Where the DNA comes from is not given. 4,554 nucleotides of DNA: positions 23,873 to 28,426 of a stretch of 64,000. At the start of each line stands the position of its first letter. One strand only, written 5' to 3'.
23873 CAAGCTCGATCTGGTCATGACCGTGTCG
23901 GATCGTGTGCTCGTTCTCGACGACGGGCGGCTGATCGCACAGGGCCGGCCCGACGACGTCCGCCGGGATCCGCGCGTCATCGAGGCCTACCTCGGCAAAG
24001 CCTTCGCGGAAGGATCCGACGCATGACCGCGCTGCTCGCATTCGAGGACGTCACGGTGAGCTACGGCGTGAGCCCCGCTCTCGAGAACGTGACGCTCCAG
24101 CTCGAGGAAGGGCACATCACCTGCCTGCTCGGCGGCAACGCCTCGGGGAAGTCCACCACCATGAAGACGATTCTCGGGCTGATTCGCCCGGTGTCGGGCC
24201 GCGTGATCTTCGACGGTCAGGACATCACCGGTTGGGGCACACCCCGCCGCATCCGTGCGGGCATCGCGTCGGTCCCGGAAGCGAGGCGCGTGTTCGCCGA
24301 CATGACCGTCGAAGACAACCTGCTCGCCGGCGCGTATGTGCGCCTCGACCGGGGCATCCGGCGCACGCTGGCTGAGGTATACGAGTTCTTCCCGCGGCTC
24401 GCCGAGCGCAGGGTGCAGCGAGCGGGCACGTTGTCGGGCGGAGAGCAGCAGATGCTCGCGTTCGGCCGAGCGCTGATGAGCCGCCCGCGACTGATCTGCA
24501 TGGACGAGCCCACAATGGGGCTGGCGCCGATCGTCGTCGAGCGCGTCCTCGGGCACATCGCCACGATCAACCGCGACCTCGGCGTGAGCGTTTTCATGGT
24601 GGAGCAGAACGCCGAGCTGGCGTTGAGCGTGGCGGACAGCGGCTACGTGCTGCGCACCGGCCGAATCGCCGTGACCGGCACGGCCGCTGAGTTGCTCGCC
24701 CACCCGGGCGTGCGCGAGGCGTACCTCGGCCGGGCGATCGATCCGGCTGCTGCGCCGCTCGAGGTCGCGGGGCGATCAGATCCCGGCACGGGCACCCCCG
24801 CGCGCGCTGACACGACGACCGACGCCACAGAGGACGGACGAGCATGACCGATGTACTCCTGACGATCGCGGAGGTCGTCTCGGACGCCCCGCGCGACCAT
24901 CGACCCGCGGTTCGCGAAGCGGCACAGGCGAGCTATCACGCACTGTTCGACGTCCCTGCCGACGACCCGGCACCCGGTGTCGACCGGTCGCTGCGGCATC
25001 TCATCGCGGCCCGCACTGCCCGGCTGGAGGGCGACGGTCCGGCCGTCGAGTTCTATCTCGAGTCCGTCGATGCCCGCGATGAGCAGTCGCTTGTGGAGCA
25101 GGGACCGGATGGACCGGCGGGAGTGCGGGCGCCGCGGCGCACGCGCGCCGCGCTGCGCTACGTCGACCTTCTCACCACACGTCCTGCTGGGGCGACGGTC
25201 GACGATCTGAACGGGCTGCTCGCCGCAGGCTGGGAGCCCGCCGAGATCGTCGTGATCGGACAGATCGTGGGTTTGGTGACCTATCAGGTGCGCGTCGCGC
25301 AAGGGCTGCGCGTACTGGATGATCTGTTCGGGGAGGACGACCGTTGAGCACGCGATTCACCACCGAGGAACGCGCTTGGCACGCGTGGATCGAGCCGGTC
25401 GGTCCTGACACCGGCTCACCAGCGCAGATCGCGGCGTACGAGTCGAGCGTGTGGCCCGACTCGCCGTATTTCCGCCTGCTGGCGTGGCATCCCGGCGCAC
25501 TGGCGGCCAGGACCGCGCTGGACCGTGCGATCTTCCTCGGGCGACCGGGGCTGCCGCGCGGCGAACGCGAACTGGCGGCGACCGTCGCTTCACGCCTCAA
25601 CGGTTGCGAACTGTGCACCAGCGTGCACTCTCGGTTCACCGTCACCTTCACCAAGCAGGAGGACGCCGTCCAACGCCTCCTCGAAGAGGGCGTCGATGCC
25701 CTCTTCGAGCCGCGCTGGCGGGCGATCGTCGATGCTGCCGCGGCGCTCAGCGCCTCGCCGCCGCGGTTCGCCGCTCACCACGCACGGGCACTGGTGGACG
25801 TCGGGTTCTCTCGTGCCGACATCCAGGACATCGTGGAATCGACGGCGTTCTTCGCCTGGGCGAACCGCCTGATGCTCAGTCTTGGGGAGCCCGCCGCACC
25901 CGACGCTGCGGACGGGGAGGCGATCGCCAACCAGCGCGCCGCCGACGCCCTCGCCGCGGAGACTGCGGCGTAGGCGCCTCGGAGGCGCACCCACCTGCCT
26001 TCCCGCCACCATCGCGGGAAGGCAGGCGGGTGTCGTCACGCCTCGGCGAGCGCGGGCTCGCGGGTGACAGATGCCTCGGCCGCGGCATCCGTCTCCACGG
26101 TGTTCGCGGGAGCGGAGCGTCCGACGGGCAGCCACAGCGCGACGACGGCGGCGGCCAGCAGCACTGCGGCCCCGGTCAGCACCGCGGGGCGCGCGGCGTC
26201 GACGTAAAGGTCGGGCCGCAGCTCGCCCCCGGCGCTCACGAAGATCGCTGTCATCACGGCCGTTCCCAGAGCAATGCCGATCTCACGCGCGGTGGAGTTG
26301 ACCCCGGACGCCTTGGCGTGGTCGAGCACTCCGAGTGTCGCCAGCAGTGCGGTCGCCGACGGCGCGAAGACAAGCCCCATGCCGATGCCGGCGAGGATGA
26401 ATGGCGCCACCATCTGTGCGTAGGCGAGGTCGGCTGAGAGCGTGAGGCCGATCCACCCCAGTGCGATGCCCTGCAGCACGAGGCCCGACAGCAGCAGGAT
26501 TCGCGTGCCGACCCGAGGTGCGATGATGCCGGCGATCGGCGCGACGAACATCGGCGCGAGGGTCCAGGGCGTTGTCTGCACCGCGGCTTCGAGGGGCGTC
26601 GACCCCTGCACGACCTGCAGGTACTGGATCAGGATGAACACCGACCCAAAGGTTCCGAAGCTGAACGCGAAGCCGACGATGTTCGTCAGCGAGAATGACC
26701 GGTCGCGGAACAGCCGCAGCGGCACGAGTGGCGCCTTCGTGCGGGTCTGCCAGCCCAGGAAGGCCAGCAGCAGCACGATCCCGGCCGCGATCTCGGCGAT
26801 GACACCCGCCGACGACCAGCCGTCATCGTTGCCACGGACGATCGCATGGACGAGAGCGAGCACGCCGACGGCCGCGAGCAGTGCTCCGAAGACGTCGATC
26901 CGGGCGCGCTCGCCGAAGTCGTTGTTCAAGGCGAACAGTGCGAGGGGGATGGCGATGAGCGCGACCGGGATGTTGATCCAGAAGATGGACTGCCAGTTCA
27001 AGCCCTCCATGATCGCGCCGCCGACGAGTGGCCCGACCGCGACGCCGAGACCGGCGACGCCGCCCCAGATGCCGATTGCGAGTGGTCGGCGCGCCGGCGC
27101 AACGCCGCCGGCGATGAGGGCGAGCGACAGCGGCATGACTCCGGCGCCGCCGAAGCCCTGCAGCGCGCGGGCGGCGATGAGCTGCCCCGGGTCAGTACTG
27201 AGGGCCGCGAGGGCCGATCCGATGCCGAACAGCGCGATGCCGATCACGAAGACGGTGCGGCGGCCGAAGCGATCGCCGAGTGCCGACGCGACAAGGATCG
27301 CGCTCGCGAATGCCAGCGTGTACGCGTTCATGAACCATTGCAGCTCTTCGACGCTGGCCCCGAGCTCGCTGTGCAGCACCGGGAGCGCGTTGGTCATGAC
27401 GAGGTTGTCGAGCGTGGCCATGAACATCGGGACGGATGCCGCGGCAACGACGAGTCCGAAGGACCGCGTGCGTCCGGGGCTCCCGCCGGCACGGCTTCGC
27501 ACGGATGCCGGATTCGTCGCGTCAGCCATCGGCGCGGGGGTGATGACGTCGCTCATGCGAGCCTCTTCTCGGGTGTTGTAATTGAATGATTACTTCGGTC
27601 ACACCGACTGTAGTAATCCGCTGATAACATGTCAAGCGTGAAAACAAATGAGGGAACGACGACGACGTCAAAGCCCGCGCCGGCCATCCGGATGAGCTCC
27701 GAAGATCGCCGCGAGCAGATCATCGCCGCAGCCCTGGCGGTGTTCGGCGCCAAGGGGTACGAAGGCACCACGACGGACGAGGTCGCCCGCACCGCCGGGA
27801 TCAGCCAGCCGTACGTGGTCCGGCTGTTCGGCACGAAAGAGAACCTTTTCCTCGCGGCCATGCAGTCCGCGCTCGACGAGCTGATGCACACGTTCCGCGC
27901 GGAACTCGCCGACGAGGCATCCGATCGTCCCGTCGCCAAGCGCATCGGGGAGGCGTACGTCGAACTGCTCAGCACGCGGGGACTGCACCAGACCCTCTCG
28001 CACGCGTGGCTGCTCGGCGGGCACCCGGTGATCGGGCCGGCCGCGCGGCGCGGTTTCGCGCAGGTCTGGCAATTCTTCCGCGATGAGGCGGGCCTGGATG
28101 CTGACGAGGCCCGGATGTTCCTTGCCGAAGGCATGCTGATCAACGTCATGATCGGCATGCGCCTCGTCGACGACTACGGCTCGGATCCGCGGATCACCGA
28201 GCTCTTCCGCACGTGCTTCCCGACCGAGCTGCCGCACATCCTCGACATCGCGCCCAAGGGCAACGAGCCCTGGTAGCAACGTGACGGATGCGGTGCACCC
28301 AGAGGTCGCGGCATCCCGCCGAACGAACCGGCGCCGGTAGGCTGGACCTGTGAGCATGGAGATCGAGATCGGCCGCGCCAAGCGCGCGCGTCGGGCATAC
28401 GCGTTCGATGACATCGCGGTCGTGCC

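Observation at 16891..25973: Candidate uncharacterised amino-acid-derivative uptake and oxidation system inserted between guaB and guaB3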

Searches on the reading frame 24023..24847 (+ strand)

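Call 4: search_protein_families(library=pfam, proteins=[window:24023-24847:+], max_evalue=0.01)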
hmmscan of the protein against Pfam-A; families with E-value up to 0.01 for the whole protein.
window:24023-24847:+ (274 aa): 3 families
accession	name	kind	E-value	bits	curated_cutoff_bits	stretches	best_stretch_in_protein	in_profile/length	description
PF00005.33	ABC_tran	-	5.2e-29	102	25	1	20-164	1-136/137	ABC transporter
PF13304.12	AAA_21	-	2.4e-07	31.5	27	1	32-77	1-45/304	AAA domain, putative AbiEii toxin, Type IV TA system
PF12399.14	BCA_ABC_TP_C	-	4.4e-05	23.4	25.5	1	218-238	5-25/27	Branched-chain amino acid ATP-binding cassette transporter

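Call 5: search_protein_families(library=ncbifam, proteins=[window:24023-24847:+], max_evalue=0.01)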
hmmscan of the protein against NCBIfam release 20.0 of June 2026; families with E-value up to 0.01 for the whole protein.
window:24023-24847:+ (274 aa): 186 families (the best 25 are shown)
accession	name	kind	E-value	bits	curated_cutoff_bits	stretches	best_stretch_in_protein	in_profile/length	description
NF008626.0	PRK11614.1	equivalog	6.3e-77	258.2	441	1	3-236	4-236/237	high-affinity branched-chain amino acid ABC transporter ATP-binding protein LivF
TIGR03410.1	urea_trans_UrtE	equivalog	5.4e-61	206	285.8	1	5-224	1-219/230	urea ABC transporter ATP-binding subunit UrtE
TIGR04406.1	LPS_export_lptB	equivalog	5.3e-43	147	240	1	5-238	2-236/239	LPS export ABC transporter ATP-binding protein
TIGR01188.1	drrA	subfamily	2.4e-35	122.3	312.45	1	14-226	3-213/302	daunorubicin resistance ABC transporter, ATP-binding protein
TIGR03411.1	urea_trans_UrtD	equivalog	2.6e-35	122.2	304.1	1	4-237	2-242/242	urea ABC transporter ATP-binding protein UrtD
NF008449.1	PRK11300.1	equivalog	4.8e-34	117.8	362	2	129-237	146-254/255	high-affinity branched-chain amino acid ABC transporter ATP-binding protein LivG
TIGR03265.1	PhnT2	equivalog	2.4e-32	112.5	457.7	1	3-229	3-227/353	putative 2-aminoethylphosphonate ABC transporter ATP-binding protein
NF008144.0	PRK10895.1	equivalog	2.4e-32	112.3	381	1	3-237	2-237/241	LPS export ABC transporter ATP-binding protein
NF040840.2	tungstate_WtpC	equivalog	4.4e-32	111.7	440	1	20-229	16-223/347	tungstate ABC transporter ATP-binding protein WtpC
TIGR02315.1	ABC_phnC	equivalog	1.5e-29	103.1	266.1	1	5-225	2-234/243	phosphonate ABC transporter ATP-binding protein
TIGR00968.1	3a0106s01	subfamily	1.7e-29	103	342.75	1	7-229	3-223/237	sulfate ABC transporter ATP-binding protein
TIGR03864.1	PQQ_ABC_ATP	hypoth_equivalog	2.7e-29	102.3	302.25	1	5-229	2-224/236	ABC transporter, ATP-binding subunit, PQQ-dependent alcohol dehydrogenase system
NF011967.0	PRK15439.1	equivalog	3.9e-28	98.2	586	1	2-224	9-227/510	autoinducer 2 ABC transporter ATP-binding protein LsrA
TIGR03873.1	F420-0_ABC_ATP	hypoth_equivalog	4e-28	98.3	372.4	1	6-234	3-234/256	putative F420-0 ABC transporter ATP-binding protein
TIGR00972.1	3a0107s01c2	equivalog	1.6e-27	96.4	343.2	1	6-229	3-235/248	phosphate ABC transporter ATP-binding protein PstB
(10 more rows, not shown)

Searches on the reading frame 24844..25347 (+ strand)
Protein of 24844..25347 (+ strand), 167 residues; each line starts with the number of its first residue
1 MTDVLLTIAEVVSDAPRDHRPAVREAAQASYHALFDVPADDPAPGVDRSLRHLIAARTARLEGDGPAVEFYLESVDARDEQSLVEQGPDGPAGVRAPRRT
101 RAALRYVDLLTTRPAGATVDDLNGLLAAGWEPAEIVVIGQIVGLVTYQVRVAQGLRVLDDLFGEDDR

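Call 4: search_protein_families(library=pfam, proteins=[window:24844-25347:+], max_evalue=0.01)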
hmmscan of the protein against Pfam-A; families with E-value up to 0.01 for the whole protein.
window:24844-25347:+ (167 aa): 0 families

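Call 5: search_protein_families(library=ncbifam, proteins=[window:24844-25347:+], max_evalue=0.01)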
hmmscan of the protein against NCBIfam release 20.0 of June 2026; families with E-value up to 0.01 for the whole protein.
window:24844-25347:+ (167 aa): 2 families
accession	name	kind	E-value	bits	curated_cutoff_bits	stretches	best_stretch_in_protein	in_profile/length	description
TIGR04029.1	CMD_Avi_7170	hypoth_equivalog_domain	1.6e-25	90.8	100.75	1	3-158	1-174/174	CMD domain protein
TIGR01926.1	peroxid_rel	subfamily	0.0041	16.9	81.8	1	95-157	111-173/178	peroxidase-related enzyme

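Call 76: search_solved_structures(query=window:24844-25347:+, max_evalue=1)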
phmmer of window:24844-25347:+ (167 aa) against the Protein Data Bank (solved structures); distinct sequences matched with E-value up to 1: 3.
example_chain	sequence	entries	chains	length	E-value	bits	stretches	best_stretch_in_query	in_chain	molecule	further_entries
2oyo_A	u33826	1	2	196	0.012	19.1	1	98-155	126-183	Uncharacterized peroxidase-related protein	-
2gmy_A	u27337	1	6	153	0.12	15.9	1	39-156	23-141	Hypothetical protein Atu0492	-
6k40_A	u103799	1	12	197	0.19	15.3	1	98-155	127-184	Alkyl hydroperoxide reductase AhpD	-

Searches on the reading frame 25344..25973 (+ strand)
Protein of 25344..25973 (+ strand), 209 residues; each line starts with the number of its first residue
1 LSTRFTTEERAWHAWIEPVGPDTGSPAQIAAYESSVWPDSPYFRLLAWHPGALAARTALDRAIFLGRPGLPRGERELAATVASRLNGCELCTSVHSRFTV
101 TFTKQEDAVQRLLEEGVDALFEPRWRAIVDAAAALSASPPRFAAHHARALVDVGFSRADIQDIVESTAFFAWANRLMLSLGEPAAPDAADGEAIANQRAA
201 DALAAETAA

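Call 4: search_protein_families(library=pfam, proteins=[window:25344-25973:+], max_evalue=0.01)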
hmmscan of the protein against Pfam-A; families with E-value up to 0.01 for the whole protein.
window:25344-25973:+ (209 aa): 1 family
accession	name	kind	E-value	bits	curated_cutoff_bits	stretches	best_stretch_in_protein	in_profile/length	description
PF02627.25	CMD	-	8e-12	45.4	23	1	50-133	1-83/84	Carboxymuconolactone decarboxylase family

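Call 5: search_protein_families(library=ncbifam, proteins=[window:25344-25973:+], max_evalue=0.01)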
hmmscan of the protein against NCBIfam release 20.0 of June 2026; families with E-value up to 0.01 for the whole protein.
window:25344-25973:+ (209 aa): 3 families
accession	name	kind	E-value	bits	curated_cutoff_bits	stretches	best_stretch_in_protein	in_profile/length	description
TIGR04030.1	perox_Avi_7169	hypoth_equivalog_domain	1.1e-59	201.6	233.15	1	3-183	3-185/185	alkylhydroperoxidase domain protein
TIGR01926.1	peroxid_rel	subfamily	9.7e-42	142.8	81.8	1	27-186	14-177/178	peroxidase-related enzyme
TIGR00778.1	ahpD_dom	domain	3.5e-07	29.6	27.8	1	69-97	2-30/51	alkylhydroperoxidase AhpD family core domain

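Call 75: search_solved_structures(query=window:25344-25973:+, max_evalue=0.001, show_alignments=2)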
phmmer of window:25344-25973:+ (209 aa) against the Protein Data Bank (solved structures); distinct sequences matched with E-value up to 0.001: 7.
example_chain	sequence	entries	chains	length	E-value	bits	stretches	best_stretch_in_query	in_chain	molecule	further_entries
3c1l_A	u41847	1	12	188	2.5e-11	47.2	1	46-179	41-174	Putative antioxidant defense protein Mlr4105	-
2prr_A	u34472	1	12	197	7e-11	45.7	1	42-181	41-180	Alkylhydroperoxidase AhpD core: uncharacterized peroxidase-related protein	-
2pfx_A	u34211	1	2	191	1.5e-08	38.1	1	44-177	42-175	Uncharacterized peroxidase-related protein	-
2ijc_A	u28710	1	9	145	0.0006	23.1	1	49-143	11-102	Hypothetical protein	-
2o4d_A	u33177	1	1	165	0.00062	23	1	49-140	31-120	Hypothetical protein PA0269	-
7xw1_A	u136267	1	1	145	0.00065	22.9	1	49-136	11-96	Carboxymuconolactone decarboxylase family protein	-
6k40_A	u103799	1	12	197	0.00097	22.4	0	68-185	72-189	Alkyl hydroperoxide reductase AhpD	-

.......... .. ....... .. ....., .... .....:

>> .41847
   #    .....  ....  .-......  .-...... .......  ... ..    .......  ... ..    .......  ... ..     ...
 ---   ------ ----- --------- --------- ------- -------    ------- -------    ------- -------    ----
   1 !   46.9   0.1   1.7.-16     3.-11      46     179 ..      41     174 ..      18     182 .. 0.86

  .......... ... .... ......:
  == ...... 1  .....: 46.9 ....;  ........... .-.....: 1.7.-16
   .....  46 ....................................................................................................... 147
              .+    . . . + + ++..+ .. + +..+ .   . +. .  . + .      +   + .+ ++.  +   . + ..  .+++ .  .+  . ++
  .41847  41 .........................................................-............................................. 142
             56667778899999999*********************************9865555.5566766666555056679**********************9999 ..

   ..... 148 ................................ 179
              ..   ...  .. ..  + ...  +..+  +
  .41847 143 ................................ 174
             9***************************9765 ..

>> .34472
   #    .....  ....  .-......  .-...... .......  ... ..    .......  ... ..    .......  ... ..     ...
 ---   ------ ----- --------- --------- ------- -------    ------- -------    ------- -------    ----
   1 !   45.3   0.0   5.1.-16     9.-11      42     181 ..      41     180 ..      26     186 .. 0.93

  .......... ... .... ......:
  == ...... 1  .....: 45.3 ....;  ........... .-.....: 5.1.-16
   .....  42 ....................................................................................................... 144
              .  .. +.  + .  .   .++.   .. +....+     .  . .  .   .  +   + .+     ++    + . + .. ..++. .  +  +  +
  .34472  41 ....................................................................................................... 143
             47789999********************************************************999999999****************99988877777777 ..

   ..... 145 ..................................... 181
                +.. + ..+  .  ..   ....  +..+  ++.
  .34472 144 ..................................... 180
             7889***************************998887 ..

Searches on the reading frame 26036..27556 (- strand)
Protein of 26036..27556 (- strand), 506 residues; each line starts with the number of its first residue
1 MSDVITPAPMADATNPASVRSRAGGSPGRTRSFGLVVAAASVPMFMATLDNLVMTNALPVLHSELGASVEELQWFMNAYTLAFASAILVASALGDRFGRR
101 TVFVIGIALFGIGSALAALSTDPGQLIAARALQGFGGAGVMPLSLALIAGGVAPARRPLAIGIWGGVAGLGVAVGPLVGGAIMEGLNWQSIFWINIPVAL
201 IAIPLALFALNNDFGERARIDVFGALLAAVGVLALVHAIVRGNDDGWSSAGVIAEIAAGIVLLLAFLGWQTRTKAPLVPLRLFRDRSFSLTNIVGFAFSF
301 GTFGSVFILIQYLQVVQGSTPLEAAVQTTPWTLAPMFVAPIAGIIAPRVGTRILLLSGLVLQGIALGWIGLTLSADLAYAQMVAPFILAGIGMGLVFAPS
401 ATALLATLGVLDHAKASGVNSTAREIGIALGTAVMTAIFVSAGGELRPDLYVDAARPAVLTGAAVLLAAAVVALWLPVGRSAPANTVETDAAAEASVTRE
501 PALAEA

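Call 4: search_protein_families(library=pfam, proteins=[window:26036-27556:-], max_evalue=0.01)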
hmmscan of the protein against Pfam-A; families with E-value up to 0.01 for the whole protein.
window:26036-27556:- (506 aa): 3 families
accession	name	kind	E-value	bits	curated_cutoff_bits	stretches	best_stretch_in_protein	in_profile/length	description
PF07690.21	MFS_1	-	2.2e-50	172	33.4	2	44-325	5-241/347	Major Facilitator Superfamily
PF06609.19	TRI12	-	1.3e-08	34.2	23.2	1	53-345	62-367/599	Fungal trichothecene efflux pump (TRI12)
PF00083.30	Sugar_tr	-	3.4e-08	33.2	22.3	1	49-208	25-190/452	Sugar (and other) transporter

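Call 5: search_protein_families(library=ncbifam, proteins=[window:26036-27556:-], max_evalue=0.01)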
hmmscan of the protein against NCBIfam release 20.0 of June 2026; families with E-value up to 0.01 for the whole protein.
window:26036-27556:- (506 aa): 55 families (the best 25 are shown)
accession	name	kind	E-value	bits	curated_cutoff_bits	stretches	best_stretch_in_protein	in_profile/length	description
TIGR00711.1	efflux_EmrB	subfamily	4.2e-83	279.7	230.2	1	37-439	4-408/485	DHA2 family efflux MFS transporter permease subunit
NF000025.1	MFS_efflux_tcmA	exception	5e-57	193.8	999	1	24-479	16-472/538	tetracenomycin C efflux MFS transporter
NF011571.1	PRK14995.1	subfamily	1.4e-53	182.4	701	1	47-438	18-410/493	SmvA family efflux MFS transporter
NF033896.2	MFS_LfrA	equivalog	3.6e-50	171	825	1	35-456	20-438/504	efflux MFS transporter LfrA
NF000391.1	EmrB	exception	3.5e-49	167.8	925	1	34-440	10-419/501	multidrug efflux MFS transporter permease subunit EmrB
NF000089.1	qac_MFS_AB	exception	2.5e-46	158.5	900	1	31-438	17-424/514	QacA/B family quaternary ammonium compound efflux MFS transporter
NF012169.0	qepA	equivalog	1.9e-45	155.5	1075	1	34-469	20-458/511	fluoroquinolone efflux MFS transporter QepA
NF012180.1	tet_MFS_43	exception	1.9e-41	142.6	999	1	38-439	24-427/484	tetracycline efflux MFS transporter Tet(43)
NF040895.2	MFS_effux_SdrM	equivalog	1.7e-38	132.9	550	1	31-441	3-406/441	multidrug efflux MFS transporter SdrM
NF007799.0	PRK10504.1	subfamily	1.4e-35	123.2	426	1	42-422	17-393/471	multidrug transporter subunit MdtD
NF000031.1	MFS_efflux_LmrA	exception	6.9e-34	117.3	850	1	18-448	14-448/484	lincomycin efflux MFS transporter Lmr(A)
NF000060.1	MFS_efflux_LmrB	exception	5.7e-31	107.9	800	1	39-463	25-446/479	lincomycin efflux MFS transporter Lmr(B)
NF000009.1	tet_MFS_Tcr3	exception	1.5e-26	93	1000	1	11-458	4-462/512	tetracycline efflux MFS transporter Tcr3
NF000095.1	tet_MFS_OtrB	exception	2e-26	92.7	999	1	15-452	7-450/563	oxytetracycline resistance efflux MFS transporter OtrB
NF000218.1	FexA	exception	5.6e-26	91.2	900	1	36-440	22-430/475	chloramphenicol/florfenicol efflux MFS transporter FexA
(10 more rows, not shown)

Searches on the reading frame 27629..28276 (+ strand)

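Call 4: search_protein_families(library=pfam, proteins=[window:27629-28276:+], max_evalue=0.01)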
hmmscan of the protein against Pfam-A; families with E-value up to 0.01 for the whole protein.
window:27629-28276:+ (215 aa): 1 family
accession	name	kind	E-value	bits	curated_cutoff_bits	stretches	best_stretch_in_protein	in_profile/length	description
PF00440.29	TetR_N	-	7.8e-15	54.8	24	1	31-77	1-47/47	Bacterial regulatory proteins, tetR family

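Call 5: search_protein_families(library=ncbifam, proteins=[window:27629-28276:+], max_evalue=0.01)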
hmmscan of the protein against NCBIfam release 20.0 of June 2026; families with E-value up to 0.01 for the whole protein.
window:27629-28276:+ (215 aa): 21 families
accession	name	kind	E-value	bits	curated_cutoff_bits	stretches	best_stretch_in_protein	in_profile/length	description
NF053731.1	TransRegFasRMycb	equivalog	1.5e-15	57.5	330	1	20-169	5-157/199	HTH-type transcriptional activator FasR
TIGR03384.1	betaine_BetI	equivalog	4.6e-15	55.8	201.3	1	24-106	6-88/189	choline-binding transcriptional repressor BetI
NF001978.0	PRK00767.1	equivalog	9.9e-13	48.3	118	1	26-101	9-83/197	transcriptional regulator BetI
TIGR03968.1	mycofact_TetR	equivalog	3.9e-11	42.9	224.9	1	26-113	9-92/190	mycofactocin system transcriptional regulator MftR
TIGR03613.1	RutR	equivalog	6.4e-10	39.2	368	1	24-95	6-77/202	pyrimidine utilization regulatory protein R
NF008587.1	PRK11552.1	equivalog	1.2e-08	34.9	365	1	24-93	5-73/213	transcriptional regulator CecR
NF050111.1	TransRegSACE7040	equivalog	1.3e-08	35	250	1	26-98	1-72/186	SACE_7040 family transcriptional regulator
NF011584.0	PRK15008.1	equivalog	2.2e-08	34.2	230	1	25-94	17-86/212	HTH-type transcriptional regulator RutR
NF053878.1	FATransRegFadRBac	equivalog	3.3e-07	30.3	200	1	26-115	3-92/190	fatty acid metabolism transcriptional regulator FadR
NF051852.1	efflux_TF_MtrR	exception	3.4e-07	30.3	280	1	25-104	9-89/205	multidrug efflux system transcriptional repressor MtrR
NF037937.1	septum_RefZ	equivalog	4.3e-07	30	180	1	28-115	1-87/195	forespore capture DNA-binding protein RefZ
NF053516.1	TranRepPrsAVib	equivalog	2.2e-05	24.4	300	1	25-95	5-75/208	TetR family transcriptional repressor PsrA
NF041196.1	ScbR_bind_reg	equivalog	2.4e-05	24.6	150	1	27-91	7-71/191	ScbR family autoregulator-binding transcription factor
NF007949.0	PRK10668.1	equivalog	6.5e-05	22.5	271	1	23-96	8-84/216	multidrug efflux transporter transcriptional repressor AcrR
NF007430.0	PRK09975.1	equivalog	0.00055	19.1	274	1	26-103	11-87/220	acrEF/envCD operon transcriptional regulator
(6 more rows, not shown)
